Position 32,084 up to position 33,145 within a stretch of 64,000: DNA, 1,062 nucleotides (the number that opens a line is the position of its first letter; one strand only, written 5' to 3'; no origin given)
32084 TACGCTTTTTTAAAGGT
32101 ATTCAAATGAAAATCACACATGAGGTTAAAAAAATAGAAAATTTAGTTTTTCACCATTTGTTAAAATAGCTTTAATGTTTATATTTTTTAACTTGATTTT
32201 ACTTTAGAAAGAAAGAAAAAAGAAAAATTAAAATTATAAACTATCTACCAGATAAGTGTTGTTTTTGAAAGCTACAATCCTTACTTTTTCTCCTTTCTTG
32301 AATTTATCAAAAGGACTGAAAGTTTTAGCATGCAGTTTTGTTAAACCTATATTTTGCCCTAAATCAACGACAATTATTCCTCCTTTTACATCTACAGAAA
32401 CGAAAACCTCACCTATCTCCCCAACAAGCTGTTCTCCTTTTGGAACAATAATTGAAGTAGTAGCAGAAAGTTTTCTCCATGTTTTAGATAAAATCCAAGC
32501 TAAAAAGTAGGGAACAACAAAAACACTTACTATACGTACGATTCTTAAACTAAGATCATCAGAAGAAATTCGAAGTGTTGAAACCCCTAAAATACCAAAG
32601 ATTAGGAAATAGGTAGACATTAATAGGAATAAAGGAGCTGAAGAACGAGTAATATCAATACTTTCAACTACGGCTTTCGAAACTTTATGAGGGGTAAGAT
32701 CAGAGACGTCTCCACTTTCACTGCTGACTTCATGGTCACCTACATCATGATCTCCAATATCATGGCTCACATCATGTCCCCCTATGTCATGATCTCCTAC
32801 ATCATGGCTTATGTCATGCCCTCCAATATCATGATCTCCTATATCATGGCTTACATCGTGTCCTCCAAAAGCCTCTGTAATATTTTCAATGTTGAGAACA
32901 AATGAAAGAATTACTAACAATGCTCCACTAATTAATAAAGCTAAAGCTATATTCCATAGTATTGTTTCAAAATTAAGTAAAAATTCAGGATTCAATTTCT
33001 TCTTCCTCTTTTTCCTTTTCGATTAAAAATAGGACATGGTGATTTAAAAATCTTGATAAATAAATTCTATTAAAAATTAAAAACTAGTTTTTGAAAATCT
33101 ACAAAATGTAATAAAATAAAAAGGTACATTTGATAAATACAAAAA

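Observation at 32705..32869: His-Asp pentapeptide repeat array inserted in an NfeD protein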

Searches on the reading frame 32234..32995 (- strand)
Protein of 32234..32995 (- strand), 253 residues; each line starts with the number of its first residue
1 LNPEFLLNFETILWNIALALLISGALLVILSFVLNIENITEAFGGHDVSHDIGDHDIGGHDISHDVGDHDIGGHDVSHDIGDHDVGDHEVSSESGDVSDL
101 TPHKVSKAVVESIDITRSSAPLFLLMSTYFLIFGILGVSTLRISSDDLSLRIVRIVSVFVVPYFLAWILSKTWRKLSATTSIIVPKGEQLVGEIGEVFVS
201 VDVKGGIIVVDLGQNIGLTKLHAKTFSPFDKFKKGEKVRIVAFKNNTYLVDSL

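Call 4: search_protein_families(library=pfam, proteins=[window:32234-32995:-], max_evalue=0.1)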
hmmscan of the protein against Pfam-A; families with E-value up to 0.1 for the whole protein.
window:32234-32995:- (253 aa): 1 family
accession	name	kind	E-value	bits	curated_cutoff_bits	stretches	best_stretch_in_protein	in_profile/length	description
PF01957.25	NfeD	-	0.043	14.5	29.1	0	189-250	3-55/57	NfeD-like C-terminal, partner-binding domain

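Call 7: find_homologous_proteins(query=window:32234-32995:-, max_evalue=0.001)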
Query window:32234-32995:- (253 aa): 12 proteins with E <= 0.001 among 2296 candidates.
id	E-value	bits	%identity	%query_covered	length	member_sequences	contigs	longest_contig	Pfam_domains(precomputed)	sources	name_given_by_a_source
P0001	2.0e-158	543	100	100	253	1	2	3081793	-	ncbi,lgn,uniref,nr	ncbi:MAG: hypothetical protein K9W45_13255 [Candidatus Heimdallarchaeum aukensis]|uniref:NfeD-like C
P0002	1.4e-148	511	94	100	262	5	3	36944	-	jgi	-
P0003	1.3e-131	455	84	100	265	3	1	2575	-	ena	-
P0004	2.2e-126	438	84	99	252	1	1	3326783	-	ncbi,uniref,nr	ncbi:MAG: hypothetical protein K9W46_14230 [Candidatus Heimdallarchaeum endolithica]|uniref:Uncharac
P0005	8.8e-119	414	90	87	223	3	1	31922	-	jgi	-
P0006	4.4e-88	313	60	98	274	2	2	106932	-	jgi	-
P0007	5.6e-57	211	51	98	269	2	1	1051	-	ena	-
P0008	5.2e-56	208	50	99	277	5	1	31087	-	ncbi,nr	ncbi:MAG: NfeD family protein [Candidatus Heimdallarchaeota archaeon]|nr:NfeD family protein [Candid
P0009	3.0e-42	163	60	53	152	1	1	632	-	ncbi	-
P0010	5.0e-17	80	33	97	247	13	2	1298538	-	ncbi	-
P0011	7.0e-17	80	32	97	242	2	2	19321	-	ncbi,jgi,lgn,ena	-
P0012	5.9e-8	51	31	92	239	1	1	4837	-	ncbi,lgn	ncbi:MAG: hypothetical protein ACFFBD_15975 [Candidatus Hodarchaeota archaeon]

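Call 10: search_protein_families(library=pfam, alignment_id=A1, max_evalue=10)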
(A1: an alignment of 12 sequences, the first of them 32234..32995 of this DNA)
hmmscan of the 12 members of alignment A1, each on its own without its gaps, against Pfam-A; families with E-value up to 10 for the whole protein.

A. member 1, window:32234-32995:- (253 aa): 1 family
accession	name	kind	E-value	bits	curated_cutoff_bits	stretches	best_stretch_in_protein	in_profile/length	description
PF01957.25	NfeD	-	0.043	14.5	29.1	1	189-250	3-55/57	NfeD-like C-terminal, partner-binding domain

B. families by the number of members that match (of 12 scanned): 11 families
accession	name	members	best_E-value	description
PF01957.25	NfeD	6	0.00091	NfeD-like C-terminal, partner-binding domain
PF21001.2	YqiJ_N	3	0.072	Inner membrane protein YqiJ, N-terminal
PF06157.16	DUF973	2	0.35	Protein of unknown function (DUF973)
PF12650.12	DUF3784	1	0.011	Domain of unknown function (DUF3784)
PF10149.14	TM231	1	0.069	Transmembrane protein 231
PF22032.1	Hen1_N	1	0.14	Hen1 N-terminal domain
PF03268.19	DUF267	1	0.15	Caenorhabditis protein of unknown function, DUF267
PF25147.1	Ribophorin_II_C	1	0.22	Ribophorin_II, C-terminal domain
PF11118.13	DUF2627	1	0.23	Protein of unknown function (DUF2627)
PF12351.13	Fig1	1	0.29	Ca2+ regulator and membrane fusion protein Fig1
PF23813.1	AdfA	1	0.57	Anti-DarT factor A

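Call 11: search_solved_structures(query=A1, max_evalue=10, show_alignments=2)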
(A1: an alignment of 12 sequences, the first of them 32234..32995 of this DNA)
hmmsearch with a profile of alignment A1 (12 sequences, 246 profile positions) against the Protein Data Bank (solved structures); distinct sequences matched with E-value up to 10: 4.
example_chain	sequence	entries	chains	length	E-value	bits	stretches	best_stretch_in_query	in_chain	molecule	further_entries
3cp0_A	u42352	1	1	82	0.0031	20.5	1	179-243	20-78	Membrane protein implicated in regulation of membrane protease activity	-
3wwv_A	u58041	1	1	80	0.32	13.9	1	180-243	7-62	Stomatin operon partner protein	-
9xea_A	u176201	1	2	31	0.32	13.9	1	11-36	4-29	Interleukin-7 receptor subunit alpha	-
9u9h_A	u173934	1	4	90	8.7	9.2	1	20-43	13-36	Virion membrane protein OPG140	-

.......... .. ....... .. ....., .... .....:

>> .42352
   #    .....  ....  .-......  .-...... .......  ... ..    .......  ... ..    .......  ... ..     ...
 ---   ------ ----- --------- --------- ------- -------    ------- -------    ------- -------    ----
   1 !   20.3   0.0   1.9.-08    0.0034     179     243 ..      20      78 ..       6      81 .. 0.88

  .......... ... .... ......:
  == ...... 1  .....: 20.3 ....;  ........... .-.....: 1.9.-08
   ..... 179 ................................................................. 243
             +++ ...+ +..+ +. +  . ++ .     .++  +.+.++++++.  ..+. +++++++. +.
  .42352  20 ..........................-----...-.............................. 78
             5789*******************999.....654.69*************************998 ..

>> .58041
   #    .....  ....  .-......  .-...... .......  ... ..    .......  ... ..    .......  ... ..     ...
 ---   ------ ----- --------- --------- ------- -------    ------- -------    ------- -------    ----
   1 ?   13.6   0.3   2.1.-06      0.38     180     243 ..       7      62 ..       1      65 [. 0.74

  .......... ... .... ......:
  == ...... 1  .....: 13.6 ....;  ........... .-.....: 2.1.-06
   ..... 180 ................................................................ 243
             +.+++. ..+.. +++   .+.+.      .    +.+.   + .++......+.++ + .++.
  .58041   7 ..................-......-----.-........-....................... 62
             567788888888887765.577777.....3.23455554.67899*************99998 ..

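Call 22: find_encoding_contigs(protein=P0002, flank=4000, max_places=4)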
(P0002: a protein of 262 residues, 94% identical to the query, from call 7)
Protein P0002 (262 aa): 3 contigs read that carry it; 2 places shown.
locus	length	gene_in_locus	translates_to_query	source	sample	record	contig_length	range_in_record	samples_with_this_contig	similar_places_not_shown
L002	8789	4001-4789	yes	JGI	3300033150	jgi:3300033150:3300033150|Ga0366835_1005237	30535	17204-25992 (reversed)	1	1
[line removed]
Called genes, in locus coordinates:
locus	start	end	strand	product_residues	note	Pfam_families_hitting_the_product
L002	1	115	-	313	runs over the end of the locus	PF08271:Zn_Ribbon_TF, PF00382:TFIIB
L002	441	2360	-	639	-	PF02129:Peptidase_S15 (faint), PF20434:BD-FAE, PF00561:Abhydrolase_1 (faint), PF01738:DLH, PF12146:Hydrolase_4 (weak), PF00326:Peptidase_S9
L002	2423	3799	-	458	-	PF01743:PolyA_pol, PF12627:PolyA_pol_RNAbd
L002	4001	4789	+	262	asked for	-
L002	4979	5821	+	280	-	PF01145:Band_7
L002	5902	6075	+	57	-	-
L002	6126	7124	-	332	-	-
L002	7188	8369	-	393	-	-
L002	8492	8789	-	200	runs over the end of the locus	PF12917:YfbR-like, PF13023:HD_3, PF01966:HD (faint)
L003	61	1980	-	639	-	PF02129:Peptidase_S15 (faint), PF20434:BD-FAE, PF00561:Abhydrolase_1 (faint), PF01738:DLH, PF12146:Hydrolase_4 (weak), PF00326:Peptidase_S9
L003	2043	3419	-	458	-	PF01743:PolyA_pol, PF12627:PolyA_pol_RNAbd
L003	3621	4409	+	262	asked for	-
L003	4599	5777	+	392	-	PF01145:Band_7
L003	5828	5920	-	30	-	?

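Call 36: predict_structure(alignment_id=A4)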
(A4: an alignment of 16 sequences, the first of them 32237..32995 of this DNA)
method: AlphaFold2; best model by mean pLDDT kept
length: 253 residues; sequences in the alignment: 16
mean_pLDDT: 68.3   pTM: 0.38
mean pLDDT of the five models: 68.3, 67.7, 67.4, 67.3, 66.2
residues with pLDDT >= 90: 41; 70-90: 109; 50-70: 24; < 50: 79
segments of 3 or more residues with pLDDT < 50: 39-117
pLDDT, mean of each block of 10 residues (from residue 1): 80 89 88 64 41 35 37 40 36 32 32 45 82 87 77 85 84 67 72 90 91 77 90 92 90 87
secondary structure, 60 per line:
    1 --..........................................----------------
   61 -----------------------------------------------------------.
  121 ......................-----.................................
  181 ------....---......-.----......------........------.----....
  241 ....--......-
elements in order: H3-44 H120-142 H148-180 H187-190 E194-199 E206-211 E218-225 E237-244 E247-252

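Call 44: fold_search(model_id=the predicted structure, library=pdb)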
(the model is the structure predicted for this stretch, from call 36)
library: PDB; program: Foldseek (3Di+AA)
matches with E <= 10: 136; with E <= 0.001: 3
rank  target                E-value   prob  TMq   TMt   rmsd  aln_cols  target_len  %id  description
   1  3cp0                  5.9e-05  1.00  0.22  0.84   1.2        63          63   25  Crystal structure of the soluble domain of membrane protein implicated in regulation of membrane protease activity from  (released 2008-04-15)
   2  8z5g_AA               1.1e-04  1.00  0.24  0.34   7.7       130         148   18  Cryo-EM structure of E.coli SPFH-NfeD family protein complex QmcA-YbbJ (released 2024-08-21)
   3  3wwv                  2.4e-04  1.00  0.21  0.75   2.0        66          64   30  C-terminal domain of stomatin operon partner protein 1510-C from Pyrococcus horikoshii (released 2014-10-01)
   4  2k5h_MODEL_1_A        5.8e-03  1.00  0.21  0.51   4.8        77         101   22  Solution NMR structure of protein encoded by MTH693 from Methanobacterium thermoautotrophicum: Northeast Struc (released 2008-08-19)
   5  2exd_MODEL_1_A        6.7e-02  1.00  0.21  0.64   3.4        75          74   20  The solution structure of the C-terminal domain of a nfeD homolog from Pyrococcus horikoshii (released 2006-12-12)
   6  2eqs_MODEL_1_A        7.1e-02  0.80  0.17  0.34   5.6        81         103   14  Solution structure of the S1 RNA binding domain of human ATP-dependent RNA helicase DHX8 (released 2007-10-02)
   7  3rnu_A                1.4e-01  0.57  0.16  0.20   7.9        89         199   17  Structural Basis of Cytosolic DNA Sensing by Innate Immune Receptors (released 2012-04-25)
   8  3b6y_B                1.6e-01  0.54  0.17  0.21   7.9        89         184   18  Crystal Structure of the Second HIN-200 Domain of Interferon-Inducible Protein 16 (released 2007-11-13)
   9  4l5q                  1.7e-01  0.60  0.17  0.21   5.9        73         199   15  Crystal structure of p202 HIN1 (released 2013-07-31)
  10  5yzw_B                1.8e-01  0.63  0.18  0.23   5.5        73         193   15  Crystal structure of p204 HINb domain (released 2018-12-19)
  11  8i6k_A                1.8e-01  0.60  0.18  0.23   5.0        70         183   16  Structure of hMNDA HIN with dsDNA (released 2023-07-19)
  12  2oq0_B                1.9e-01  0.57  0.17  0.21   5.8        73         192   14  Crystal Structure of the First HIN-200 Domain of Interferon-Inducible Protein 16 (released 2007-02-27)
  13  2oq0_C                2.2e-01  0.54  0.17  0.21   5.8        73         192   11  Crystal Structure of the First HIN-200 Domain of Interferon-Inducible Protein 16 (released 2007-02-27)
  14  6zxg_j                2.3e-01  0.33  0.16  0.30  15.3        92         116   17  Cryo-EM structure of a late human pre-40S ribosomal subunit - State H1 (released 2020-12-02)
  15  4jbj_A                2.5e-01  0.54  0.17  0.21   5.7        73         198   15  Structural mimicry for functional antagonism (released 2013-06-26)
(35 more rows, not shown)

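Call 56: search_protein_families(library=ncbifam, proteins=[window:32237-32995:-], max_evalue=1)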
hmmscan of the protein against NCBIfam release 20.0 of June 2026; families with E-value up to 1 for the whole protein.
window:32237-32995:- (253 aa): 0 families

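Call 75: predict_structure(alignment_id=A6)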
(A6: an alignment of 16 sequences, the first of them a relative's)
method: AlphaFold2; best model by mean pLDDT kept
length: 277 residues; sequences in the alignment: 16
mean_pLDDT: 65.4   pTM: 0.35
mean pLDDT of the five models: 65.4, 64.7, 64.1, 63.2, 62.1
residues with pLDDT >= 90: 41; 70-90: 108; 50-70: 24; < 50: 104
segments of 3 or more residues with pLDDT < 50: 40-141
pLDDT, mean of each block of 10 residues (from residue 1): 82 88 88 66 43 36 36 34 39 38 37 33 33 37 69 86 79 84 83 76 57 85 91 81 89 90 89 90
secondary structure, 60 per line:
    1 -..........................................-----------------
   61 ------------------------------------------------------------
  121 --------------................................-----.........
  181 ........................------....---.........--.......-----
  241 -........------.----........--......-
elements in order: H2-43 H135-166 H172-204 H211-214 E218-226 E229-235 E242-249 E261-268 E271-276
